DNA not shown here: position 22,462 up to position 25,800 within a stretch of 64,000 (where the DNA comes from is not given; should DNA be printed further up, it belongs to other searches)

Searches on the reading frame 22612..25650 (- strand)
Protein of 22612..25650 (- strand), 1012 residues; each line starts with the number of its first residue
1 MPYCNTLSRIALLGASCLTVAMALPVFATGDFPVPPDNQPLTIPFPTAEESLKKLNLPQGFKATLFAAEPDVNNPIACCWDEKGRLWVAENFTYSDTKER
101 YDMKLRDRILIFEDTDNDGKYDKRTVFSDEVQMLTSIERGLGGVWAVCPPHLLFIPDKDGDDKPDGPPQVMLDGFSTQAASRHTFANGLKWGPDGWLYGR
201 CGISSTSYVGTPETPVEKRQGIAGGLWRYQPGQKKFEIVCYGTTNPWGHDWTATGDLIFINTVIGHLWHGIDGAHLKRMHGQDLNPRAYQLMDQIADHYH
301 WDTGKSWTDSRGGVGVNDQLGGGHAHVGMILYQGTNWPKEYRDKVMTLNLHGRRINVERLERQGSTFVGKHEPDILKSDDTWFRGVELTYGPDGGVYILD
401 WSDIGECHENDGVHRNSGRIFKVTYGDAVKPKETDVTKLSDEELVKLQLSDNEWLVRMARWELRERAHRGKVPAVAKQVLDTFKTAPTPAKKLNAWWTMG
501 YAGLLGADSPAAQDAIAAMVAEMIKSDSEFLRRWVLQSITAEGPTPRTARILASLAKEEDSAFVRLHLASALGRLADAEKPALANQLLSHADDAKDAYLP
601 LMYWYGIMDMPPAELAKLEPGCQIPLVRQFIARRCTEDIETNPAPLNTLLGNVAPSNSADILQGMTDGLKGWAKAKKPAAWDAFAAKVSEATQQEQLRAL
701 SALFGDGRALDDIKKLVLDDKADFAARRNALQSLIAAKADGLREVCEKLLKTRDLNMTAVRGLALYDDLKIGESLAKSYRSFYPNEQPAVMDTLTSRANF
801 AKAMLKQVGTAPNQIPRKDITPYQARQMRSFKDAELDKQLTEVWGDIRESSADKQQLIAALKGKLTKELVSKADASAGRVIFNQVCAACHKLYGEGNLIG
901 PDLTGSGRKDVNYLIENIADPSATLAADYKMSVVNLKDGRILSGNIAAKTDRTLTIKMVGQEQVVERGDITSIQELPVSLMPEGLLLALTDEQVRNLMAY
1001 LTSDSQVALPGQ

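Call 8: search_protein_families(library=pfam, proteins=[window:22612-25650:-])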
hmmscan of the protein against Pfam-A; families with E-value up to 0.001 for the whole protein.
window:22612-25650:- (1012 aa): 4 families
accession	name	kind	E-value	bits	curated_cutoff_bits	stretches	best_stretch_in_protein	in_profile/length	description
PF23500.1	DUF7133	-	9.6e-67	226.4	27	1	48-401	2-347/385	Domain of unknown function (DUF7133)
PF00034.26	Cytochrom_C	-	5e-06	28.2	21.3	0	876-908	2-35/90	Cytochrome c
PF13442.11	Cytochrome_CBB3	-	1.3e-05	25.8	27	1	873-909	1-32/68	Cytochrome C oxidase, cbb3-type, subunit III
PF13646.12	HEAT_2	-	5.1e-05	23.9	27.7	0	487-573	12-88/88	HEAT repeats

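Call 15: find_encoding_contigs(protein=window:22612-25650:-, flank=10000, max_places=10)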
Protein window:22612-25650:- (1012 aa): 1 contig read that carries it; 1 place shown.
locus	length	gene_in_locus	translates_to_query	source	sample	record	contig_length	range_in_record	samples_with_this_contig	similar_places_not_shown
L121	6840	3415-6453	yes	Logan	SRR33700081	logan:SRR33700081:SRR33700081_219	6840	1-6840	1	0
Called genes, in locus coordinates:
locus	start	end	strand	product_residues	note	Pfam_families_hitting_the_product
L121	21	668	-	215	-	PF04028:DUF374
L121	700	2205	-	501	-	PF00370:FGGY_N, PF02782:FGGY_C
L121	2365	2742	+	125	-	PF00903:Glyoxalase, PF13669:Glyoxalase_4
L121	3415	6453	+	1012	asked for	PF23500:DUF7133, PF00034:Cytochrom_C (faint), PF13442:Cytochrome_CBB3 (faint)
